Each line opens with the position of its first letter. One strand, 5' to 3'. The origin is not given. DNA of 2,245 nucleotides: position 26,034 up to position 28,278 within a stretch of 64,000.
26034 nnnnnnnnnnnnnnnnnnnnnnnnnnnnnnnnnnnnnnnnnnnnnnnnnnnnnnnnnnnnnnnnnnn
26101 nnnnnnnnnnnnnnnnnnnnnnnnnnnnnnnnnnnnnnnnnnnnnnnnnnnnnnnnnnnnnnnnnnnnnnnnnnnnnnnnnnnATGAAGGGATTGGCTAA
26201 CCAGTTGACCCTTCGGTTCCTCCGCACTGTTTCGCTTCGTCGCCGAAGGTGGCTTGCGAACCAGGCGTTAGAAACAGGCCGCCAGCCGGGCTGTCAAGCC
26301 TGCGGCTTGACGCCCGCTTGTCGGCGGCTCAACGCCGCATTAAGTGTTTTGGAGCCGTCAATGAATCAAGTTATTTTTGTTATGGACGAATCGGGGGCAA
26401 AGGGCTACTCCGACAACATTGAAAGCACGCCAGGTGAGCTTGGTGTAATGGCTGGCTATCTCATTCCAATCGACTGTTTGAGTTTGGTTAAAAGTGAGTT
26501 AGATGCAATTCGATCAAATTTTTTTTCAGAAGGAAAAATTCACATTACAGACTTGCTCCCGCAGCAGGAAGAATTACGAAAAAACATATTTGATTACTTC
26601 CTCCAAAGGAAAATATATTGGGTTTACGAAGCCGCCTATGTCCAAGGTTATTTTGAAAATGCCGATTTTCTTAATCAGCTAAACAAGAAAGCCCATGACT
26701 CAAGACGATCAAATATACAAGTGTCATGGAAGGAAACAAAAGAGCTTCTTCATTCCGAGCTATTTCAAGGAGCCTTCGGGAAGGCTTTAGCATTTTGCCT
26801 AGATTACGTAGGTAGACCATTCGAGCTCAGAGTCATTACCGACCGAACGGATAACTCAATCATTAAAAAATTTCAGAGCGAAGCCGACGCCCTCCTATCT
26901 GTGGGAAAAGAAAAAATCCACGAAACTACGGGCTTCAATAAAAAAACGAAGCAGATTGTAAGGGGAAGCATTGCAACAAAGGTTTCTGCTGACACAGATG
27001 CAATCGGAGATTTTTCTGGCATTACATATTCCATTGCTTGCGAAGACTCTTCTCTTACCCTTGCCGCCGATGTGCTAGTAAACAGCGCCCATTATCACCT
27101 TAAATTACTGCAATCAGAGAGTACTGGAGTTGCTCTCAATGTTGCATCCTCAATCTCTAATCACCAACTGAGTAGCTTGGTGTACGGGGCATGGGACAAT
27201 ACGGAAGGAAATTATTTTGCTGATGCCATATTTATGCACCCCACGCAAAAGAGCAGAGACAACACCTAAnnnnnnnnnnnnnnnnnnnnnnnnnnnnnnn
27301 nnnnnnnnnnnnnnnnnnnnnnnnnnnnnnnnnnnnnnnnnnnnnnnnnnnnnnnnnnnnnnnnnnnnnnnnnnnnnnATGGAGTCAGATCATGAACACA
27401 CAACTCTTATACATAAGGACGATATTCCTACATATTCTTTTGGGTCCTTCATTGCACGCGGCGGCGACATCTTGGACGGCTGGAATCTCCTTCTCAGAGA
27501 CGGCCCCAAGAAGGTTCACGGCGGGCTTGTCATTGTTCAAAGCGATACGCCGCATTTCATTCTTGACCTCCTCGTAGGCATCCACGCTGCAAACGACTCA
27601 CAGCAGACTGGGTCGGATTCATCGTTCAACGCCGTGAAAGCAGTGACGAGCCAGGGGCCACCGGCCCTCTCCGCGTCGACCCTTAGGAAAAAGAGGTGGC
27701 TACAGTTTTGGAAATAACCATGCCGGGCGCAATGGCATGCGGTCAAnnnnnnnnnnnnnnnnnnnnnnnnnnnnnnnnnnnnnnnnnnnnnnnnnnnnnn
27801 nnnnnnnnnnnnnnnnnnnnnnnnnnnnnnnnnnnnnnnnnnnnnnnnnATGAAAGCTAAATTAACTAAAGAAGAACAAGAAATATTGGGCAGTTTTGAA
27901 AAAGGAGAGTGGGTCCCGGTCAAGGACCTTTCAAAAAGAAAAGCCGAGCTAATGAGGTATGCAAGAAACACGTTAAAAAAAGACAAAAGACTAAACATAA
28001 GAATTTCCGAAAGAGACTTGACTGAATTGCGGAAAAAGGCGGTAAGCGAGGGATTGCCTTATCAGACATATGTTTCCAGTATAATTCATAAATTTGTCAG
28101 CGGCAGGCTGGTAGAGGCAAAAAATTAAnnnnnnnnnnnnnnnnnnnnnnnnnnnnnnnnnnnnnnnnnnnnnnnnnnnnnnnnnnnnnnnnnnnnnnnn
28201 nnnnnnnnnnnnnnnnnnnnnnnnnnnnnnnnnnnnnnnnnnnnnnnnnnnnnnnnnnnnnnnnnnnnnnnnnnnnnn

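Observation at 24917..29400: AT-rich islet: MITE, unknown small ORFs, DUF3800-like gene, orphan BrnA-like antitoxin and HicBA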

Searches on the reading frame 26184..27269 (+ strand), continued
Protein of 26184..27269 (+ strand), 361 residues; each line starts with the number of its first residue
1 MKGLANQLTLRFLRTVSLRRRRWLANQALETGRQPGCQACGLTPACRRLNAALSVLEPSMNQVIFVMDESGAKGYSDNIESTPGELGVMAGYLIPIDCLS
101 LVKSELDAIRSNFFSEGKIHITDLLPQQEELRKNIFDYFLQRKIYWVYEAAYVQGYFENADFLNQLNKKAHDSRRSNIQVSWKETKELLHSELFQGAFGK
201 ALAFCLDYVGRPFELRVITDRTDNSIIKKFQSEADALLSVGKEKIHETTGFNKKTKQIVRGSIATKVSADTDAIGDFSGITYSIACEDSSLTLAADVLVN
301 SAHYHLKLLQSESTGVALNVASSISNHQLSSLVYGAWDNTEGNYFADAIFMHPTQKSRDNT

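Call 97: search_protein_families(library=padloc, alignment_id=A2, max_evalue=0.00001)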
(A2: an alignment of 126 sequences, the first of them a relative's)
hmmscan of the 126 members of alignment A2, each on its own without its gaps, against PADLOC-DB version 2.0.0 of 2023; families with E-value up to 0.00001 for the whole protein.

A. member 1, L004:3748-5205:+ (486 aa): 3 families
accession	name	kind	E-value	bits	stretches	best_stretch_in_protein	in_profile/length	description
PDLC03841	LeoBC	-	5.1e-17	60.2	1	4-133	79-192/601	-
PDLC03839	LeoA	-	7.6e-16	56.3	2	2-133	57-176/559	-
PDLC04140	mad8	-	3.2e-06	24.9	0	187-377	26-130/314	mads_8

B. families by the number of members that match (of 126 scanned): 454 families (the first 25 are shown)
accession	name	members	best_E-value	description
PDLC03624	REase_MTase_IIG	6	1.4e-25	Type IIG restriction enzyme-methyltransferase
PDLC04134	mad2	5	4e-46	mads_2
PDLC03038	MTase_I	5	1.7e-21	Type I methyltransferase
PDLC03019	MTase_I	4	4.8e-21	Type I methyltransferase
PDLC03032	MTase_I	4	2.8e-16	Type I methyltransferase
PDLC03021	MTase_I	3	5.7e-164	Type I methyltransferase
PDLC03025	MTase_I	3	7.1e-112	Type I methyltransferase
PDLC03194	Specificity_I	3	1.6e-81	Type I specificity subunit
PDLC03036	MTase_I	3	2.6e-77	Type I methyltransferase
PDLC03026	MTase_I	3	1e-75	Type I methyltransferase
PDLC03090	Specificity_I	3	3.6e-75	Type I specificity subunit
PDLC03188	Specificity_I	3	2.3e-70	Type I specificity subunit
PDLC03162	Specificity_I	3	1.2e-66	Type I specificity subunit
PDLC03079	Specificity_I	3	7.2e-64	Type I specificity subunit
PDLC04137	mad5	3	1.3e-60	mads_5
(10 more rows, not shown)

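Call 105: search_dna_similar(query=P0001, collection=plasmids, mode=protein, max_evalue=0.001, max_rows=25)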
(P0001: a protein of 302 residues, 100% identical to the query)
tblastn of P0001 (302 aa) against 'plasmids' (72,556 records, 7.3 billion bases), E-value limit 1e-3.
Records with a match: 4; places in all: 4; records where one place covers at least 80% of the query: 4.
Best place of each record, by identity: <60% 4.
By first word of the organism name: Moellerella 4.
By predicted mobility (MOB-suite, as given by PLSDB): conjugative 4.
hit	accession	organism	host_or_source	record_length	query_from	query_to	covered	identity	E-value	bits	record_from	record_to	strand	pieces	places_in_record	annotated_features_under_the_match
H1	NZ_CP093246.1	Moellerella wisconsensis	whole organism,Food: Red deer meat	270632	6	274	89%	26.4%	6e-12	74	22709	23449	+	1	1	hypothetical protein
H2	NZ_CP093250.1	Moellerella wisconsensis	whole organism,Food: Red deer meat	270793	6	274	89%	26.4%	6e-12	74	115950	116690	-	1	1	hypothetical protein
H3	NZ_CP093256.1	Moellerella wisconsensis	whole organism,Food: Red deer meat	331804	6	274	89%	26.4%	6e-12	74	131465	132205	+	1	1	hypothetical protein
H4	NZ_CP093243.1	Moellerella wisconsensis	whole organism,Food: Red deer meat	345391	6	274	89%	26.4%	6e-12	74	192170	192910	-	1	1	hypothetical protein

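Call 106: search_dna_similar(query=P0001, collection=phages, mode=protein, max_evalue=0.1, max_rows=15)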
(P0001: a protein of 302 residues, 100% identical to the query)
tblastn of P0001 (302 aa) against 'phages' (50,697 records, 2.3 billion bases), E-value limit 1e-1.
No match.

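Call 107: get_annotated_region(hit=H1, flank=5000)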
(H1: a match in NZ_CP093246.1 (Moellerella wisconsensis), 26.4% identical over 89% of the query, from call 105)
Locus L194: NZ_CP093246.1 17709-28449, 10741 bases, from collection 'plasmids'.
description: Moellerella wisconsensis strain W51 plasmid pW51-a, complete sequence
organism: Moellerella wisconsensis (NCBI taxid 158849)
taxonomy: Bacteria; Pseudomonadota; Gammaproteobacteria; Enterobacterales; Morganellaceae; Moellerella; Moellerella wisconsensis
host: -; source: whole organism,Food: Red deer meat; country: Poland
typing (MOB-suite, as given by PLSDB): conjugative; relaxase MOBH; mating-pair formation MPF_T
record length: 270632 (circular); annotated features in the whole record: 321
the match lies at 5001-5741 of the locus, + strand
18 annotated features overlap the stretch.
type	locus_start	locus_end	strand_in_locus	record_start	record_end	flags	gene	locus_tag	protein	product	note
CDS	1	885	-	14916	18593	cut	brxC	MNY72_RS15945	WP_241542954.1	BREX system P-loop protein BrxC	-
CDS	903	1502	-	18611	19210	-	-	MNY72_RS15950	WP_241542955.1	DUF1788 domain-containing protein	-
CDS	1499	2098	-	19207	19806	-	-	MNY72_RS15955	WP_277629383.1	DUF1819 family protein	-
CDS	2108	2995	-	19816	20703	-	-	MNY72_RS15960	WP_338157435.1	WYL domain-containing protein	-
CDS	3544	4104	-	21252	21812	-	-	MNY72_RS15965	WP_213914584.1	recombinase family protein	GO:0006310 - DNA recombination [Evidence IEA]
CDS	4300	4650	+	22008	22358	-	-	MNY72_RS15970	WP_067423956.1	type II toxin-antitoxin system RelE/ParE family toxin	-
CDS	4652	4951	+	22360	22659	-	-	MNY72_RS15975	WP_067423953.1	helix-turn-helix domain-containing protein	-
CDS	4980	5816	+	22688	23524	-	-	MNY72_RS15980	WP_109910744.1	hypothetical protein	-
CDS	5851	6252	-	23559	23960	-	-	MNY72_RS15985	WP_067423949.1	hypothetical protein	-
CDS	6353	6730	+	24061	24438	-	-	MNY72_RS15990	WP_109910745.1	hypothetical protein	-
CDS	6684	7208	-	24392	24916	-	-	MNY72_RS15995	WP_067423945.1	winged helix-turn-helix transcriptional regulator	-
CDS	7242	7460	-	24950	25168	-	-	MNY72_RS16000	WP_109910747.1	hypothetical protein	-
CDS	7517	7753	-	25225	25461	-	-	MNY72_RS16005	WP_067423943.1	hypothetical protein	-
CDS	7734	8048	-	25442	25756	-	-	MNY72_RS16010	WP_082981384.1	hypothetical protein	-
CDS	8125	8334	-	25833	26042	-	-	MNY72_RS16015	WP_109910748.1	hypothetical protein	-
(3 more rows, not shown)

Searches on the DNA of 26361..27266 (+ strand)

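Call 89: search_rna_families(sources=[L004, L005, L006, L008, L009, L012, L066, L068, L071, L020, L026], threshold=gathering)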
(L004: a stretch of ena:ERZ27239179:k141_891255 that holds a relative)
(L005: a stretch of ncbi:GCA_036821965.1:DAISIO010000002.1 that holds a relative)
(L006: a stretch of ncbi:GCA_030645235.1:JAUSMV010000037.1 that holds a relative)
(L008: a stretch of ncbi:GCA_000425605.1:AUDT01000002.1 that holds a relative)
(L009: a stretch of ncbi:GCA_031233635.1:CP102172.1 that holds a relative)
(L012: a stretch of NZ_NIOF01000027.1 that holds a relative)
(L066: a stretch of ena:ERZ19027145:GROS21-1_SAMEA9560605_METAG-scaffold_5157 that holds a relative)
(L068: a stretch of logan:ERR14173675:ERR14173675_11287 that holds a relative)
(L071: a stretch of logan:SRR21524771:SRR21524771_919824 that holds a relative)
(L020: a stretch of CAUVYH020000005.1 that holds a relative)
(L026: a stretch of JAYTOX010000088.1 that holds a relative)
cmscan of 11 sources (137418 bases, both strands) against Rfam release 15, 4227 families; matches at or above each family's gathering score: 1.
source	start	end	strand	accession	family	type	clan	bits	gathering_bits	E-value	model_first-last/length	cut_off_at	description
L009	4994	5031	+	RF01707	JUMPstart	Cis-reg;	-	51.4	35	1.7e-08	1-38/38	no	JUMPstart RNA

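Call 90: search_rna_families(sources=[L013, L014, L015, L016, L017, L019, L022, L024, L027, L028, L034, L040, L047], threshold=gathering)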
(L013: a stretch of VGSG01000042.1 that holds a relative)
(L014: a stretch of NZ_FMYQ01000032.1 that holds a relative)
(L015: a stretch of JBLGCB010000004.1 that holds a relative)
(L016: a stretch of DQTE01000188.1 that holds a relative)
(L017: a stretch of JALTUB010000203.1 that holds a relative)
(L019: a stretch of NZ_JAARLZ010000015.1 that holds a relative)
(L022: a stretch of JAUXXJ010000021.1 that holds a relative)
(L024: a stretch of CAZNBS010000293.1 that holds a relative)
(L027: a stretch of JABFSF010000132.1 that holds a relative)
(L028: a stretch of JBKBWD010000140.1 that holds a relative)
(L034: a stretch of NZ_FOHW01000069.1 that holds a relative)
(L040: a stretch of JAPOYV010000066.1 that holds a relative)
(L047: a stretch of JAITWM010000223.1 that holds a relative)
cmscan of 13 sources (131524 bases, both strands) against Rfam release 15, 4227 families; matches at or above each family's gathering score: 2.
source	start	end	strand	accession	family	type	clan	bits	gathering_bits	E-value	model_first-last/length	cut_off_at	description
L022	13914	13986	-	RF00005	tRNA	Gene; tRNA;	CL00001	72.1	29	1.7e-13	1-71/71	no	tRNA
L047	9836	9908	-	RF00005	tRNA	Gene; tRNA;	CL00001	61.2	29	1.6e-10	1-71/71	no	tRNA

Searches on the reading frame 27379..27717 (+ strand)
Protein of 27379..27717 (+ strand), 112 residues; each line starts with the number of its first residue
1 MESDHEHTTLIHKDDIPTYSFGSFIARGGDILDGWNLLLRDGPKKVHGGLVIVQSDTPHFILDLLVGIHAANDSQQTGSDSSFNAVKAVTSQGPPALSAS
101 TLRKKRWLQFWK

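Call 4: search_protein_families(library=pfam, proteins=[window:27379-27717:+], max_evalue=0.1)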
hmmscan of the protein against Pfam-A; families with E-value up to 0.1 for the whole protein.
window:27379-27717:+ (112 aa): 0 families

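Call 9: search_protein_families(library=pfam, proteins=[window:27379-27717:+], max_evalue=10)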
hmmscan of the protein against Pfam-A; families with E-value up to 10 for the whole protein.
window:27379-27717:+ (112 aa): 0 families

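Call 75: search_dna_similar(query=window:27379-27714:+, collection=plasmids, mode=protein, max_evalue=0.01, max_rows=10)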
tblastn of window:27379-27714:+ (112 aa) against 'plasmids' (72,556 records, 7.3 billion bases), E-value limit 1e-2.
No match.

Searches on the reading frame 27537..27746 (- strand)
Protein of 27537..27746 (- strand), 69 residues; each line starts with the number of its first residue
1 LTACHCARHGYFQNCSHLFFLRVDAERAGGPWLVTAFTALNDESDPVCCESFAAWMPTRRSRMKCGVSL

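Call 9: search_protein_families(library=pfam, proteins=[window:27537-27746:-], max_evalue=10)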
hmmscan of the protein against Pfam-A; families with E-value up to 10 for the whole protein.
window:27537-27746:- (69 aa): 0 families

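Call 21: search_protein_families(library=ncbifam, proteins=[window:27537-27746:-], max_evalue=1)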
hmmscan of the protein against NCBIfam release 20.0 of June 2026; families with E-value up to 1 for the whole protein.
window:27537-27746:- (69 aa): 0 families

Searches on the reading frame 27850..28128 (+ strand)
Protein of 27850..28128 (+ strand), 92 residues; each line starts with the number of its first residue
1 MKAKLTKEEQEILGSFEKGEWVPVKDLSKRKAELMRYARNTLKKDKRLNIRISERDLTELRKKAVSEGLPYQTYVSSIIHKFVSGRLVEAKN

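Call 4: search_protein_families(library=pfam, proteins=[window:27850-28128:+], max_evalue=0.1)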
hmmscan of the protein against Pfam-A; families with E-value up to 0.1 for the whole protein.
window:27850-28128:+ (92 aa): 3 families
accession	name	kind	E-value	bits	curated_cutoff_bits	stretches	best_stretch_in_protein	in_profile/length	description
PF12441.14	CopG_antitoxin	-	6.1e-06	27.3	28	1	31-80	29-77/79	CopG antitoxin of type II toxin-antitoxin system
PF21983.2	NikA-like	-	0.00042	20.8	27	1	43-75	2-34/72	Mobilization protein NikA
PF03422.21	CBM_6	-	0.035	14.8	28.9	1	7-76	19-90/125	Carbohydrate binding module (family 6)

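Call 10: search_protein_families(library=padloc, proteins=[window:27850-28128:+], max_evalue=1)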
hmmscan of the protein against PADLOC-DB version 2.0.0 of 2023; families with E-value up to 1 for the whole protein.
window:27850-28128:+ (92 aa): 0 families

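Call 21: search_protein_families(library=ncbifam, proteins=[window:27850-28128:+], max_evalue=1)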
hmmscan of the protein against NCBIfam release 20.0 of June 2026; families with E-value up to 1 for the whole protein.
window:27850-28128:+ (92 aa): 0 families

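Call 22: search_protein_families(library=phrogs, proteins=[window:27850-28128:+], max_evalue=1)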
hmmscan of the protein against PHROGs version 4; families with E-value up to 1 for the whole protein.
window:27850-28128:+ (92 aa): 5 families
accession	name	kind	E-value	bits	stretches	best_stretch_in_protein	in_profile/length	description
phrog_30189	-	unknown function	0.0019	19.3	1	1-84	1-84/125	-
phrog_582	-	transcription regulation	0.005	18.1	1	28-84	40-96/105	Arc-like repressor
phrog_37401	-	unknown function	0.078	14.1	1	29-75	91-138/145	-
phrog_5032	-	unknown function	0.089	13.4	1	6-48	128-174/178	-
phrog_32564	-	unknown function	0.16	13.1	0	7-46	36-75/76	-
